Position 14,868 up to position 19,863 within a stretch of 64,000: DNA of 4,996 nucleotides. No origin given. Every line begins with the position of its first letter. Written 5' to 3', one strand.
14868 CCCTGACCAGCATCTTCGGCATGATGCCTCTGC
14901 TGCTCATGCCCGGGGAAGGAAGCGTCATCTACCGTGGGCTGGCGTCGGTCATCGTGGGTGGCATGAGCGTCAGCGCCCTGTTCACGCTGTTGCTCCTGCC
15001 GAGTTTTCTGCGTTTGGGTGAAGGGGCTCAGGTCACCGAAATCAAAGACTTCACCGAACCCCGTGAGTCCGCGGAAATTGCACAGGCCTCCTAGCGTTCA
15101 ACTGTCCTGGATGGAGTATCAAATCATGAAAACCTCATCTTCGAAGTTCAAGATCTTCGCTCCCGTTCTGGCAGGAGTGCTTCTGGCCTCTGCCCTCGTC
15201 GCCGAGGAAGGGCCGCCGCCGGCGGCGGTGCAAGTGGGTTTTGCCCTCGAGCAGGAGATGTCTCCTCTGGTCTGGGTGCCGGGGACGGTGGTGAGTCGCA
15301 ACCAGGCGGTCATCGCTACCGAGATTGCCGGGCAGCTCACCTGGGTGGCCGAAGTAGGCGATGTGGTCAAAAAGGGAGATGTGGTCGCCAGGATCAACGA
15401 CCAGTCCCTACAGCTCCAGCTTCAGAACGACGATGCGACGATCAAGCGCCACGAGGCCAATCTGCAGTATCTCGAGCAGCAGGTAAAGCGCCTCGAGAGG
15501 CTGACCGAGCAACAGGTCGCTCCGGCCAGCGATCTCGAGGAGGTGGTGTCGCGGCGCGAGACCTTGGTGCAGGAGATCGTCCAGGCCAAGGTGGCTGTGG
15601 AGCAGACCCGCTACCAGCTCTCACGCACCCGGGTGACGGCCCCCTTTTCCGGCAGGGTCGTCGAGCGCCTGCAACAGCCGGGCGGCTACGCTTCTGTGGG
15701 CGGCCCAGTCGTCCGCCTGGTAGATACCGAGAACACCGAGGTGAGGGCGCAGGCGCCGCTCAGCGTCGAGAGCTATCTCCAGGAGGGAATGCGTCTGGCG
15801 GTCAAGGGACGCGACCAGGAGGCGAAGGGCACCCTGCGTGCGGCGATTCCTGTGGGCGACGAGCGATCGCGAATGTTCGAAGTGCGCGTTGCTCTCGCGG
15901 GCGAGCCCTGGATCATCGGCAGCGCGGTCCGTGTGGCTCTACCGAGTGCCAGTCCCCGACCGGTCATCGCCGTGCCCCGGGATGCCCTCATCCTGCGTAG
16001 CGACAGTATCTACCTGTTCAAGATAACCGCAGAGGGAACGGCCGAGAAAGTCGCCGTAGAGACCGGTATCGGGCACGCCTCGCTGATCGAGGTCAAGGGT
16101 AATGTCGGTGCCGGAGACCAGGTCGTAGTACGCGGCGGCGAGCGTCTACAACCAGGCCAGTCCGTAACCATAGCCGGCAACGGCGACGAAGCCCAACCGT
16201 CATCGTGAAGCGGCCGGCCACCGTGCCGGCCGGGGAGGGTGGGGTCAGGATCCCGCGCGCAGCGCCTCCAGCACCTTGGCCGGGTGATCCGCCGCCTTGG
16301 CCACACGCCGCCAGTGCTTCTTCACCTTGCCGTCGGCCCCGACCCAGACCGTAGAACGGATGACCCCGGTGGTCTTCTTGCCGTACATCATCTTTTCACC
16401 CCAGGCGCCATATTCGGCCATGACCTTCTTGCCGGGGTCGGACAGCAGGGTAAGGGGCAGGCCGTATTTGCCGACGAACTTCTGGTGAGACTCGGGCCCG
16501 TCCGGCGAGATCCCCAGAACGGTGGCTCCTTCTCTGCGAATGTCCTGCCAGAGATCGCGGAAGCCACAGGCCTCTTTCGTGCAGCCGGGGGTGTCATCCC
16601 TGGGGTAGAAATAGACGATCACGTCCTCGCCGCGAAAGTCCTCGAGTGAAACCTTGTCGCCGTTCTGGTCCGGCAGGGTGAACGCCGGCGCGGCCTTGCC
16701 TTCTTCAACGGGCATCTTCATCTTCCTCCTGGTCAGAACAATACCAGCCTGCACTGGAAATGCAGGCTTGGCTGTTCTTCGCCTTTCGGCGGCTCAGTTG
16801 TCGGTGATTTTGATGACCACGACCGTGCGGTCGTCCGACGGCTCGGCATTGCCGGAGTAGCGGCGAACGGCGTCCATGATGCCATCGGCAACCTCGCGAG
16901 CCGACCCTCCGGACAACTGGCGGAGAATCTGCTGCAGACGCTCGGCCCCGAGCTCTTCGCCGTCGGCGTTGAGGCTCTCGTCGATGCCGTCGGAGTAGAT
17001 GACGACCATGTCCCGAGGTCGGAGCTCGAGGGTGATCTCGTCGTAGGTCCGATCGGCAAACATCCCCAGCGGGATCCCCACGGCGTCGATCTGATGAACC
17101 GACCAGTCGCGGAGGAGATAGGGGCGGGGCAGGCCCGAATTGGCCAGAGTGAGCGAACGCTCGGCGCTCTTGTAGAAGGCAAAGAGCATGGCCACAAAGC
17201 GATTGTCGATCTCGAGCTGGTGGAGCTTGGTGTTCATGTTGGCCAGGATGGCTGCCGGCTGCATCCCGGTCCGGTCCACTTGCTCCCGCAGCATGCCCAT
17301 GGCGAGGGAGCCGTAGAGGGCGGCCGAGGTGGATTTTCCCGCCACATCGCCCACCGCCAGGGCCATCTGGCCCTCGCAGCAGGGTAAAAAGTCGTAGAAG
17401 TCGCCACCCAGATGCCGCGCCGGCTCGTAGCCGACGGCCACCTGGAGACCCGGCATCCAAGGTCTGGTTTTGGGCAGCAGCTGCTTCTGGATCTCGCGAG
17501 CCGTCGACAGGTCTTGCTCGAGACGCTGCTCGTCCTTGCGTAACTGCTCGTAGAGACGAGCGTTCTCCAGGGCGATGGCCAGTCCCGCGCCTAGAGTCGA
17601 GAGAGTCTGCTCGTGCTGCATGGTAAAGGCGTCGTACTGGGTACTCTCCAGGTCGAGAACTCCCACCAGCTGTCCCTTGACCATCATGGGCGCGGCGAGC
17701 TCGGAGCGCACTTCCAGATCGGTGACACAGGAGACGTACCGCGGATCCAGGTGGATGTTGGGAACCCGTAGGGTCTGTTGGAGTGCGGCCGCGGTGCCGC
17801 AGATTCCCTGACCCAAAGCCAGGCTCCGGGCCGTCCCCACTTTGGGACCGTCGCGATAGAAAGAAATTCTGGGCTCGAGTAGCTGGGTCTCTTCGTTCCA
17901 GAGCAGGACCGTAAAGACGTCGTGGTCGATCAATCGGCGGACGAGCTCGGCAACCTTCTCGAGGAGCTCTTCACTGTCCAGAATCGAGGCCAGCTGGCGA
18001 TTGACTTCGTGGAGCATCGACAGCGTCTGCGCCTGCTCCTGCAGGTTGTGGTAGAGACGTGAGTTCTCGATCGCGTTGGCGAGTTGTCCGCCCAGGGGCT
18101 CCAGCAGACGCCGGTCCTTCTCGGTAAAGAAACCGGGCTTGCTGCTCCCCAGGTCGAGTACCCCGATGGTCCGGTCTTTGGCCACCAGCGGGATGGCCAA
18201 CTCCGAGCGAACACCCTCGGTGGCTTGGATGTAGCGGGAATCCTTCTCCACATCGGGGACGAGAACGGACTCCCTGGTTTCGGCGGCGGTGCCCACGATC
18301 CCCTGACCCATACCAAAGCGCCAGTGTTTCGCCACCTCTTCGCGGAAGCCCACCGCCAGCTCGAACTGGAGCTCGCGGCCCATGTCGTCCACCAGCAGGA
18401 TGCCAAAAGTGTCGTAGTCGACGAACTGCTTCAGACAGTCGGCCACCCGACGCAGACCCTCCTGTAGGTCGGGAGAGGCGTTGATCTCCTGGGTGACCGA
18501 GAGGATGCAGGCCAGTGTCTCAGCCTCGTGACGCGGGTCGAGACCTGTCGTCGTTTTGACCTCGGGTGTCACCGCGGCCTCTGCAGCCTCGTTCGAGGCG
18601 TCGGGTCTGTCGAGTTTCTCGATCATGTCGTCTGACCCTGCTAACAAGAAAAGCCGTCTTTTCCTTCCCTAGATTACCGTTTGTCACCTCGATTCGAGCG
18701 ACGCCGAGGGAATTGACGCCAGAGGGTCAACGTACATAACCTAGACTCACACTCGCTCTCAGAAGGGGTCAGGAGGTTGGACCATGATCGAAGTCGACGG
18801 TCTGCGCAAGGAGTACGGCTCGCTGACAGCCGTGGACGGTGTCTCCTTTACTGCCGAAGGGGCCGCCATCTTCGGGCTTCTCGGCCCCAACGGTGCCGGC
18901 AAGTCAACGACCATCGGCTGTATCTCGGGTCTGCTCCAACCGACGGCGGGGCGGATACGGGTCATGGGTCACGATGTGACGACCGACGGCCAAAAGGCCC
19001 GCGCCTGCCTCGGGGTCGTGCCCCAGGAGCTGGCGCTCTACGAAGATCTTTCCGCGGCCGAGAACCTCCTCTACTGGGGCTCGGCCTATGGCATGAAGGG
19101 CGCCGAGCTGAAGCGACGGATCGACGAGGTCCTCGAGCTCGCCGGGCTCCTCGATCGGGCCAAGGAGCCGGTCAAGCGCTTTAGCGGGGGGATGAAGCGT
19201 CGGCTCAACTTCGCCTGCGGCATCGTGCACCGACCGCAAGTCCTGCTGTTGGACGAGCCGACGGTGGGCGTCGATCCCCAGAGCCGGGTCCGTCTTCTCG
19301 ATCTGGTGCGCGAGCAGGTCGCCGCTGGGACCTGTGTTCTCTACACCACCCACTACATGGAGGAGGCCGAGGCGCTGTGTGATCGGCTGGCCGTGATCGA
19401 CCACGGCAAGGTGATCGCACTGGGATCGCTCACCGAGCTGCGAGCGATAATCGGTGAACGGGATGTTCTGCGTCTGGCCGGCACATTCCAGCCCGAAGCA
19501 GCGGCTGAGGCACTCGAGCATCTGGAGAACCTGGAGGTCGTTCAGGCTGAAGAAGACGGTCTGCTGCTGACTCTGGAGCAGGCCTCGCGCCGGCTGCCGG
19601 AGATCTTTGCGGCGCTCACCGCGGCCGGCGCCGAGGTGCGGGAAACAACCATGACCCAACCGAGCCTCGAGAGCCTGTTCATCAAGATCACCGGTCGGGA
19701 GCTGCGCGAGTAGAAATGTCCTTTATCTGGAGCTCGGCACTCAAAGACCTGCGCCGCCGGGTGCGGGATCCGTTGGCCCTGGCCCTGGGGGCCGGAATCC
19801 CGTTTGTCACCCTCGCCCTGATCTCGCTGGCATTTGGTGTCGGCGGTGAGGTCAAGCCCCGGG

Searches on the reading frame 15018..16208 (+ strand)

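Call 63: search_protein_families(library=pfam, proteins=[window:15018-16208:+], max_evalue=0.00001)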
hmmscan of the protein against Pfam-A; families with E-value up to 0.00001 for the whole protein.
window:15018-16208:+ (396 aa): 2 families
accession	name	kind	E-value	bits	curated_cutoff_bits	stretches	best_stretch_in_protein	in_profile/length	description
PF13437.12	HlyD_3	-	1.5e-11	45.4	22.2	1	206-296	2-96/106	HlyD family secretion protein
PF16576.10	HlyD_D23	-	8.4e-07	28.9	30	1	93-294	16-202/214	Barrel-sandwich domain of CusB or HlyD membrane-fusion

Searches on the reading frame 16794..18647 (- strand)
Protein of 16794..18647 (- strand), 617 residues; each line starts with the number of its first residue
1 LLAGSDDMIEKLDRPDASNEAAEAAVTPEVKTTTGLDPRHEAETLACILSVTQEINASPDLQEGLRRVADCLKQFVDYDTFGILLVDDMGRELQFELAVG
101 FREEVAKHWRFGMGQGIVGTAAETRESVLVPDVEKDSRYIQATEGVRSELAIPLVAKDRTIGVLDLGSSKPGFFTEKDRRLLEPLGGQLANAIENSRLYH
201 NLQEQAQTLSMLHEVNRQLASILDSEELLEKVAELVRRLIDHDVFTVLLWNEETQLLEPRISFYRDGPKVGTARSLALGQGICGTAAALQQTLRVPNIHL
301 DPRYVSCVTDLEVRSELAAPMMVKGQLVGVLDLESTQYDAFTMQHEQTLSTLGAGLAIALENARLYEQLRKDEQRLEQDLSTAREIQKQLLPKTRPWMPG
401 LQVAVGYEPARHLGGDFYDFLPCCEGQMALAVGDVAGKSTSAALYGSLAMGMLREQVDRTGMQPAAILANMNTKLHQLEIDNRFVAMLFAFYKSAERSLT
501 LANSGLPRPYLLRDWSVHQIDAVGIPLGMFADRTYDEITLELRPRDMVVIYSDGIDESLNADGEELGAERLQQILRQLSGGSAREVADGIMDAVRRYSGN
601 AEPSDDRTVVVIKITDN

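Call 63: search_protein_families(library=pfam, proteins=[window:16794-18647:-], max_evalue=0.00001)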
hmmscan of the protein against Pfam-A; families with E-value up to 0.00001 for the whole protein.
window:16794-18647:- (617 aa): 4 families
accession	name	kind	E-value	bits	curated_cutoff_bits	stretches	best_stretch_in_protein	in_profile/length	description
PF07228.17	SpoIIE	-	3e-42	145.2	25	1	425-614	2-191/192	Stage II sporulation protein E (SpoIIE)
PF13185.12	GAF_2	-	5.6e-40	137.1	28.6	2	60-194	3-136/136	GAF domain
PF01590.32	GAF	-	1.2e-35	123.4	22.4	2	60-193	1-133/133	GAF domain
PF13492.12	GAF_3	-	4.9e-27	95.3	27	2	65-195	6-129/129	GAF domain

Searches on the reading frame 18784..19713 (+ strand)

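Call 5: search_protein_families(library=pfam, proteins=[window:18784-19713:+], max_evalue=0.01)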
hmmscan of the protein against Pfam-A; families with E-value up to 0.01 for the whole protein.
window:18784-19713:+ (309 aa): 5 families
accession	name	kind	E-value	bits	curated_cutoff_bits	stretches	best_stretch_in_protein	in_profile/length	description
PF00005.33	ABC_tran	-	3.9e-32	112.1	25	1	18-160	2-136/137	ABC transporter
PF13304.12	AAA_21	-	2.1e-11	44.9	27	2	124-190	229-298/304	AAA domain, putative AbiEii toxin, Type IV TA system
PF13732.12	DrrA1-3_C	-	1e-07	33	27.4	1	214-302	1-80/81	ATP-binding protein DrrA1-3-like, C-terminal domain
PF13555.12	AAA_29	-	0.0019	18.4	27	1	22-55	19-50/61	P-loop containing region of AAA domain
PF15915.11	BAT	-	0.0072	16.6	25.8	0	237-292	55-107/156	GAF and HTH_10 associated domain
